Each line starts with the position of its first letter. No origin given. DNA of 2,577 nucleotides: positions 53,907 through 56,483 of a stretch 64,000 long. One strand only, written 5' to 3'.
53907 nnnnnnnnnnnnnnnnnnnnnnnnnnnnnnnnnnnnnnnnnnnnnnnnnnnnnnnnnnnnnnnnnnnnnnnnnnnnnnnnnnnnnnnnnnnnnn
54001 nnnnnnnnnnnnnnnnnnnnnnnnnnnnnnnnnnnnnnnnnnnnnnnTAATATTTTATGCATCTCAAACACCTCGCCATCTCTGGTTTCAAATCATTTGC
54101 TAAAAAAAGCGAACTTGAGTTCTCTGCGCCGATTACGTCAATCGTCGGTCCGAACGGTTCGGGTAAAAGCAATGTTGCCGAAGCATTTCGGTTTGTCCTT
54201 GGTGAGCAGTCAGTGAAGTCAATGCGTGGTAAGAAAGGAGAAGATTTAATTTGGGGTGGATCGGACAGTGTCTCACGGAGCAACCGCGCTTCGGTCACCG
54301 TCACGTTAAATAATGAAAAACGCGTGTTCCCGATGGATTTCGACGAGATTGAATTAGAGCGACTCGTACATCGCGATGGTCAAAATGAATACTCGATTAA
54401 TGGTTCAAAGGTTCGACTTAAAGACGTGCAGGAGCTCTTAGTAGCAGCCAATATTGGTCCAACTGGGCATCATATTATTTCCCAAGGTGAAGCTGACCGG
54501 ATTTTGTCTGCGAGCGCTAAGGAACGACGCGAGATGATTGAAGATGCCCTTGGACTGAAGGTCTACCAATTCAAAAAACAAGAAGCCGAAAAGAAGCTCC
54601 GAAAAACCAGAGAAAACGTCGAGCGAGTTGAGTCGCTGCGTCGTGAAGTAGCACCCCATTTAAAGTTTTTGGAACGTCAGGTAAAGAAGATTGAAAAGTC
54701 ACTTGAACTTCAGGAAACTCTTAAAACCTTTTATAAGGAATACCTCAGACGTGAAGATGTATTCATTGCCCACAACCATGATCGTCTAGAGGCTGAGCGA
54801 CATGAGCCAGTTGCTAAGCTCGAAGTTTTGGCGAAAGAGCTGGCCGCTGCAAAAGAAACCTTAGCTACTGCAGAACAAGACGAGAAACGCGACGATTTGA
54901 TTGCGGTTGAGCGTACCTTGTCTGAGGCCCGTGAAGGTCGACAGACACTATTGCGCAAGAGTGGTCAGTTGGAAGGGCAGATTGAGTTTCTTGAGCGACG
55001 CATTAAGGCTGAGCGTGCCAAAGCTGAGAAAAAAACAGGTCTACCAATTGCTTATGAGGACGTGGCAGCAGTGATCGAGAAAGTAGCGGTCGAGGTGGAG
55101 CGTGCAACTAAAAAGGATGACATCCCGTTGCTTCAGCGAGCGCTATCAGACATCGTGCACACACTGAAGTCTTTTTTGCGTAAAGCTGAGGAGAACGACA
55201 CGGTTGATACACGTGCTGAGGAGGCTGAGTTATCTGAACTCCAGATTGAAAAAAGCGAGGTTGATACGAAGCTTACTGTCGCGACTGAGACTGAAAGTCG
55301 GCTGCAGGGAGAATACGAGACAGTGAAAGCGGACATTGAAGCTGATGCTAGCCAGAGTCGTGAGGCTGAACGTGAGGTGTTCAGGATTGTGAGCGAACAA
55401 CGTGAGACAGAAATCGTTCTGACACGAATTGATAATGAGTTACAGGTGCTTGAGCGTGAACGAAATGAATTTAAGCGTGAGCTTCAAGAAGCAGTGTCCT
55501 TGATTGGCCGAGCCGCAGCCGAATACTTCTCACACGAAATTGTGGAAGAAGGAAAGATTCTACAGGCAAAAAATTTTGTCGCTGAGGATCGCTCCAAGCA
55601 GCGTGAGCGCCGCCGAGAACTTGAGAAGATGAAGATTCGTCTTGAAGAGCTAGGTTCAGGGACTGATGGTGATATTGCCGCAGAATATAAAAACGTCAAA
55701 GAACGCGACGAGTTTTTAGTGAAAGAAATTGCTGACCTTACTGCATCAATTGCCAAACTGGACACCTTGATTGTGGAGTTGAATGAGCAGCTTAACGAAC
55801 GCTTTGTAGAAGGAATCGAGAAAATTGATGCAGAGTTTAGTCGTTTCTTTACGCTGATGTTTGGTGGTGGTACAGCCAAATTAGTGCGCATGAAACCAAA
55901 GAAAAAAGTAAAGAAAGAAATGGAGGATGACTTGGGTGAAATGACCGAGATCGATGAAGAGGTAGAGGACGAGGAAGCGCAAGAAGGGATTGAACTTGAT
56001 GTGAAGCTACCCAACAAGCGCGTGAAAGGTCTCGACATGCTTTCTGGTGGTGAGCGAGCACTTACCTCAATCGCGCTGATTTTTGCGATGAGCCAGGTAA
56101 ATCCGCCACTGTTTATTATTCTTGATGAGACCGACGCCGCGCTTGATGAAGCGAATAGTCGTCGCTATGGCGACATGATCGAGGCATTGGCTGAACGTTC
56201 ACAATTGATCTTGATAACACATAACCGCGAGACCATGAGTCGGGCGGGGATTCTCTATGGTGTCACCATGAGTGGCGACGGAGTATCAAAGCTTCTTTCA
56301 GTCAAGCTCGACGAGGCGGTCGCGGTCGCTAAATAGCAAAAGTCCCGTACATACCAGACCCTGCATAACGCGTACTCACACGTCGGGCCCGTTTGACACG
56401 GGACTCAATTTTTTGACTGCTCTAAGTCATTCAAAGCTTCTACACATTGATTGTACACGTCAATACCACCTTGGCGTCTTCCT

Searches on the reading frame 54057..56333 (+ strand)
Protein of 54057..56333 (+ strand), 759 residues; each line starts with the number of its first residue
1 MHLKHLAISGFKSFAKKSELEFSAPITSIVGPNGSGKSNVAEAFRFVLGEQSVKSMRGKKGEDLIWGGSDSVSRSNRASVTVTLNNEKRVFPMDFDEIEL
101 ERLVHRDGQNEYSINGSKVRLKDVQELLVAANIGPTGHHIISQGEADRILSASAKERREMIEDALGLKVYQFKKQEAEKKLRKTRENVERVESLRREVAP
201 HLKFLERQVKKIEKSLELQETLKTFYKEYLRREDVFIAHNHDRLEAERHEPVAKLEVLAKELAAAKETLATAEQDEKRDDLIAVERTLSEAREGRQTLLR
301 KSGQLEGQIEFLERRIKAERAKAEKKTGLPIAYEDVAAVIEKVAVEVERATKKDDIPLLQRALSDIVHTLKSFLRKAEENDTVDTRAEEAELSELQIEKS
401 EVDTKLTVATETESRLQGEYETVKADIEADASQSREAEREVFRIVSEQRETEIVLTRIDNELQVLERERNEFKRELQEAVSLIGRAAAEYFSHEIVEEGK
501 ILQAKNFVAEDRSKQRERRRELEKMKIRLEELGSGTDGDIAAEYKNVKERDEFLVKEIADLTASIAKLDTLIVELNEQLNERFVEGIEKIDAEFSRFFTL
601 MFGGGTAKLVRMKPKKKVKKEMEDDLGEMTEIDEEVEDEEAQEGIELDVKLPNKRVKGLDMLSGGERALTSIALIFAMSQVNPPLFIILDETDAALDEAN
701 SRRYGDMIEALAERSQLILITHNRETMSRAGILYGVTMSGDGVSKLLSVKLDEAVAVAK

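Call 66: search_protein_families(library=pfam, proteins=[window:54057-56333:+], max_evalue=0.00001)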
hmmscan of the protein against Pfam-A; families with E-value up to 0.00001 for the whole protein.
window:54057-56333:+ (759 aa): 4 families
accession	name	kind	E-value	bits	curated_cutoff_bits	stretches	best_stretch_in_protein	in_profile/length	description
PF02463.25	SMC_N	-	1.1e-63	215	40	1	2-744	1-219/220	RecF/RecN/SMC N terminal domain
PF13476.12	AAA_23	-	3.5e-12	47.8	27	0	6-244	2-177/201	AAA domain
PF13175.12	AAA_15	-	2.6e-11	44.2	32.1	1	1-282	1-250/374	AAA ATPase domain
PF13304.12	AAA_21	-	4.1e-10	40.6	27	1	26-87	1-81/304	AAA domain, putative AbiEii toxin, Type IV TA system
